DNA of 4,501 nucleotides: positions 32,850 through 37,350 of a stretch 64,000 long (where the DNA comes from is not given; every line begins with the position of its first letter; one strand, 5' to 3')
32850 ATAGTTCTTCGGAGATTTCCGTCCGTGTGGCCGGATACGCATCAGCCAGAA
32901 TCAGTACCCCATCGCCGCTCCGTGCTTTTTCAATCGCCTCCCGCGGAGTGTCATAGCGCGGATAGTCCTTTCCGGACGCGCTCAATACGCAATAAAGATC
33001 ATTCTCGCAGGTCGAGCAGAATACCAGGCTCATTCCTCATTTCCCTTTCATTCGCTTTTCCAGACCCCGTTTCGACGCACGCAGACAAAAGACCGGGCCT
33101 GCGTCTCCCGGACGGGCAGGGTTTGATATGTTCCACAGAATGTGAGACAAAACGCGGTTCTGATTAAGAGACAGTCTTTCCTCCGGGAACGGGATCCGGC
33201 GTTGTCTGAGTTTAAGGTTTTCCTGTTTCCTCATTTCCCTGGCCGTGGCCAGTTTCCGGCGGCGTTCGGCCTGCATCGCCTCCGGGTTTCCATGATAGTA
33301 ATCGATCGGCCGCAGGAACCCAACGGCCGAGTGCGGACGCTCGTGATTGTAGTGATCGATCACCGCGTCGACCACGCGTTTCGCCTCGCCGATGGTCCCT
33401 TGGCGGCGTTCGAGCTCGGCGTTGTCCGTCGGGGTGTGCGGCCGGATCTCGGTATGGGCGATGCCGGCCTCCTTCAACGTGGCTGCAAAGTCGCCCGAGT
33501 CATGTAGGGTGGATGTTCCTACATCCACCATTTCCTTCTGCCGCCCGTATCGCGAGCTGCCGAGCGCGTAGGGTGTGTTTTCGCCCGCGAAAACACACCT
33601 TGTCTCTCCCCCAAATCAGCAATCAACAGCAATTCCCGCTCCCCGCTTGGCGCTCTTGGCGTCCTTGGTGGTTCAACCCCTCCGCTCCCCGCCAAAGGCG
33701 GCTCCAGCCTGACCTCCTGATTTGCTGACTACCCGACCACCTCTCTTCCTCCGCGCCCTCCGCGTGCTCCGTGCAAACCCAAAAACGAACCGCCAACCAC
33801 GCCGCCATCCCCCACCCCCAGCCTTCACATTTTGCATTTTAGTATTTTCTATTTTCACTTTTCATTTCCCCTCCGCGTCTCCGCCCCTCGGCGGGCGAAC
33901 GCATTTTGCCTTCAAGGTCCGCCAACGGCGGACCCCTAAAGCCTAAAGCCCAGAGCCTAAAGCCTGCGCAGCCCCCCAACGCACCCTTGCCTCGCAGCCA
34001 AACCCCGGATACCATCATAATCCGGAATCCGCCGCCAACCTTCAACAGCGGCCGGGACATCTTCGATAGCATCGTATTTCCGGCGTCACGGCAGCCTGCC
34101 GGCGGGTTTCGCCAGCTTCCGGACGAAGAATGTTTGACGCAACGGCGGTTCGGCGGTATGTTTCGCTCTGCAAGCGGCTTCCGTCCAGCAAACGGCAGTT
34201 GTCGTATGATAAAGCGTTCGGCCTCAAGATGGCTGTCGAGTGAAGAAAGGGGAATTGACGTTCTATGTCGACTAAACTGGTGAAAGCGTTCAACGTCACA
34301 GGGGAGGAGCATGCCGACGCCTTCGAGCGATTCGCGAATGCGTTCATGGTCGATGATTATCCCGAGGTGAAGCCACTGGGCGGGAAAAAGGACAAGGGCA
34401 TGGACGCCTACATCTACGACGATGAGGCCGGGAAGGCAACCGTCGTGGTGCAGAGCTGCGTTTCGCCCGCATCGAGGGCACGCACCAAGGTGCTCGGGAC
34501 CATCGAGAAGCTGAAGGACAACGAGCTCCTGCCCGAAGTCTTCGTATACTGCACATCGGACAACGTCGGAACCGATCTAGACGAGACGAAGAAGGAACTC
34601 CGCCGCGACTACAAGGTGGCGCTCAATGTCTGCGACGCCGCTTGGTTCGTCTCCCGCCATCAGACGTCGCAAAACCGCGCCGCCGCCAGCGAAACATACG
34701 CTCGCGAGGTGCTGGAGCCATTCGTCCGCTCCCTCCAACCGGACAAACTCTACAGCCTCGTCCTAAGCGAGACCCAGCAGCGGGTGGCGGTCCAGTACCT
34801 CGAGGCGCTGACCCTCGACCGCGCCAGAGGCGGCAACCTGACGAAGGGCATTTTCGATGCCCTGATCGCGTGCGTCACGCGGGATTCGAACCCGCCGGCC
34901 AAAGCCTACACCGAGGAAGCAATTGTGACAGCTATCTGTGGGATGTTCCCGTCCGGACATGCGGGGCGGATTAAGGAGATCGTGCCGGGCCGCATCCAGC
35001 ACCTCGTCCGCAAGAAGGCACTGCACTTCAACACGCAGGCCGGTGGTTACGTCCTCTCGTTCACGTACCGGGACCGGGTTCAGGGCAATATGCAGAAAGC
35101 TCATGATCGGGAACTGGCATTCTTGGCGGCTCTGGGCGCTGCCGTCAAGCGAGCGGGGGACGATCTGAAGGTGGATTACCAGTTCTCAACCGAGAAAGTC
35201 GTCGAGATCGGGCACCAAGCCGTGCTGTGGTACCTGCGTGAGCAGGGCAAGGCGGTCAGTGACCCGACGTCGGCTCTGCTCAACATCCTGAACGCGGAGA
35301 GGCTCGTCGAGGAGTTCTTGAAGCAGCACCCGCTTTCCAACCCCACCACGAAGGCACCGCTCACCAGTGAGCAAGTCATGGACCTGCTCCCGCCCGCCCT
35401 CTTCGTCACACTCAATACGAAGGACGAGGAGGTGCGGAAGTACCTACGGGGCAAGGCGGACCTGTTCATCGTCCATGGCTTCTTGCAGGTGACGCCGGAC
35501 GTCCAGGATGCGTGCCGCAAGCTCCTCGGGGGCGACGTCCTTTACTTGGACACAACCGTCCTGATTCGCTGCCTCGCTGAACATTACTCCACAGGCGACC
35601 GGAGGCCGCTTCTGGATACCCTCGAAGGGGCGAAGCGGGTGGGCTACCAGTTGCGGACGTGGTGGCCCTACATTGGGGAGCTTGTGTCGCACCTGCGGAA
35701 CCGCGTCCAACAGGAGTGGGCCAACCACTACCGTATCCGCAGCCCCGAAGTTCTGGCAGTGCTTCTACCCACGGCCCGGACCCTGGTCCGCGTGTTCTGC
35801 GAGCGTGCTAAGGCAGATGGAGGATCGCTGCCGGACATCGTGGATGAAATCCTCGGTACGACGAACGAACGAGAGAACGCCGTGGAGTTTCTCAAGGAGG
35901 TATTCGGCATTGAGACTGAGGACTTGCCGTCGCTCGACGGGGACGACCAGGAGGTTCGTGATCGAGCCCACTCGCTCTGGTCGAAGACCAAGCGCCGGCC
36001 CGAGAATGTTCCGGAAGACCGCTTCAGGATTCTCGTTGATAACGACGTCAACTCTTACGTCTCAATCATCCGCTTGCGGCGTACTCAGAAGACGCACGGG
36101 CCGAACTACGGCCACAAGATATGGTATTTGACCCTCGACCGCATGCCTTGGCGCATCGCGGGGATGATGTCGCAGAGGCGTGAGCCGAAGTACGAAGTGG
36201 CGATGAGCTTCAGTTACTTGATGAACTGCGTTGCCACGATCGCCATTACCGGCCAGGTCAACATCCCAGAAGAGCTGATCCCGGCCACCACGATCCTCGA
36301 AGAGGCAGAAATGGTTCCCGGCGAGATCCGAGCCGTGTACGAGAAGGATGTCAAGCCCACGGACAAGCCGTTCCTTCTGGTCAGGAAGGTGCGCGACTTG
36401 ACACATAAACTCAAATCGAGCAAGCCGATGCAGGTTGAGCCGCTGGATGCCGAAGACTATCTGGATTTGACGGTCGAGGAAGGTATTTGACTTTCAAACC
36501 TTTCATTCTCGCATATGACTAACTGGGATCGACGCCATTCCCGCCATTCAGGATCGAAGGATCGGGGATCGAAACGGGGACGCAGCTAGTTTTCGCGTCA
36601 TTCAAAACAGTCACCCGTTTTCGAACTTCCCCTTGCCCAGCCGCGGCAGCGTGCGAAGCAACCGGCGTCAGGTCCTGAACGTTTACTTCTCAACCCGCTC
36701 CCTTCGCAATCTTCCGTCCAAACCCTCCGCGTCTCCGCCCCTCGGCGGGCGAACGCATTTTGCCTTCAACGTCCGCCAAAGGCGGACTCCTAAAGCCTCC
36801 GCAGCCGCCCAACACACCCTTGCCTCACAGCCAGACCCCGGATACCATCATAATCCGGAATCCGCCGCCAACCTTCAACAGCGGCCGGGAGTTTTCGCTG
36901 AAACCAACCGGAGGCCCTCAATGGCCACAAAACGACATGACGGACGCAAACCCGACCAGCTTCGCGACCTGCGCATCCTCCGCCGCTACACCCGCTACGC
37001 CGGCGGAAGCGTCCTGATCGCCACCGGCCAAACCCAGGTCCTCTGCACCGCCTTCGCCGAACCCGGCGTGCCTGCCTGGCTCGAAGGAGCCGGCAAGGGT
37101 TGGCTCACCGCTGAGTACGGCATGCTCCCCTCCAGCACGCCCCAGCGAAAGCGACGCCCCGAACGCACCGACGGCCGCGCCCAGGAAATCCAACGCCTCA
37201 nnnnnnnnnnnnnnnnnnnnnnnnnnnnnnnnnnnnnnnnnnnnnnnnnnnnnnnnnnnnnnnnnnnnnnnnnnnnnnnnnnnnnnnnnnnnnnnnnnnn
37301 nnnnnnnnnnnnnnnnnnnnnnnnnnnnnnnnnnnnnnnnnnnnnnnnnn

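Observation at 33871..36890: Orphan 741-aa protein inserted between roughly 170-190-bp direct repeats that duplicate the rph promoter region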

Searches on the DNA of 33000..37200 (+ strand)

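Call 15: search_rna_families(source=window, start=33000, end=37200, threshold=evalue, max_evalue=1)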
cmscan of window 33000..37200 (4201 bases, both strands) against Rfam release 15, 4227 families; matches with E-value up to 1: 1.
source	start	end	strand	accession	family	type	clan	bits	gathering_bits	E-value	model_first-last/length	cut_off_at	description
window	33853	33983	-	RF01755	rmf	Cis-reg;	-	20.9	45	0.93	1-132/132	no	rmf RNA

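Call 82: search_dna_similar(query=L101:7941-10148:+, collection=ecoli_genomes, mode=near, max_rows=12, rows=spread)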
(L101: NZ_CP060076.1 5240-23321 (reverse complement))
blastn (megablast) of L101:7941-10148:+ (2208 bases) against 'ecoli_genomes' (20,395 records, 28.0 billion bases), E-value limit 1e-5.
Records with a match: 5; places in all: 5; records where one place covers at least 80% of the query: 5.
Genomes with a match: 5 of 5426; with a place that covers at least 80% of the query: 5. Places per genome that has any: lowest 1, median 1, highest 1. On chromosomes: 0 places; on plasmids: 5.
Best place of each record, by identity: >=99% 5.
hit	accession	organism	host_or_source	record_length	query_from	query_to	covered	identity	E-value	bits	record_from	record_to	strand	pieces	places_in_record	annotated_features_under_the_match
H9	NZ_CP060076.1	Escherichia coli strain G3/10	Homo sapiens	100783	1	2208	100%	100.0%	0e+0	4078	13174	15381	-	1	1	hypothetical protein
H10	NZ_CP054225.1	Escherichia coli strain EcPF16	Homo sapiens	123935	1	2208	100%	100.0%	0e+0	4078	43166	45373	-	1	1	hypothetical protein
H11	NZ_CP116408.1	Escherichia coli strain HH107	Post-treated (biosolid) sample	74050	1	2208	100%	100.0%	0e+0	4078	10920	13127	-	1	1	hypothetical protein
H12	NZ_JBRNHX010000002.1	Escherichia coli strain PCP06171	seawater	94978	1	2208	100%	100.0%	0e+0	4078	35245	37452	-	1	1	hypothetical protein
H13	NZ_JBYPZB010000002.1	Escherichia coli strain mussel_type_A_ST536_O21:H9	Raw mussels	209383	1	2208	100%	100.0%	0e+0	4078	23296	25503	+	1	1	hypothetical protein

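Call 108: search_dna_similar(query=window:33869-34057:+, collection=plasmids, mode=distant, max_rows=5)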
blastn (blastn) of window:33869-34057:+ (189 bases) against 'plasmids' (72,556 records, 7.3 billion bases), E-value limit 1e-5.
No match.

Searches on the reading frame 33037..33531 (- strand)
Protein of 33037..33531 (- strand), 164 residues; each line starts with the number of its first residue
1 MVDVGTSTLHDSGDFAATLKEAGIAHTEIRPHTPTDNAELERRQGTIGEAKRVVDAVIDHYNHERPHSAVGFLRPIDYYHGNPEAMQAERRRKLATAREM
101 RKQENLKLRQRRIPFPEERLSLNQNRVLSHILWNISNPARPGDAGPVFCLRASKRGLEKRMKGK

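Call 6: search_protein_families(library=pfam, proteins=[window:33037-33531:-], max_evalue=0.1)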
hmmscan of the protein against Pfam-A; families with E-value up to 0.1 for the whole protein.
window:33037-33531:- (164 aa): 1 family
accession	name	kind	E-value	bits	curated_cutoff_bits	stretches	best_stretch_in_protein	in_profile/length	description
PF13683.12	rve_3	-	8.4e-10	38.7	26.5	1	24-75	3-67/67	Integrase core domain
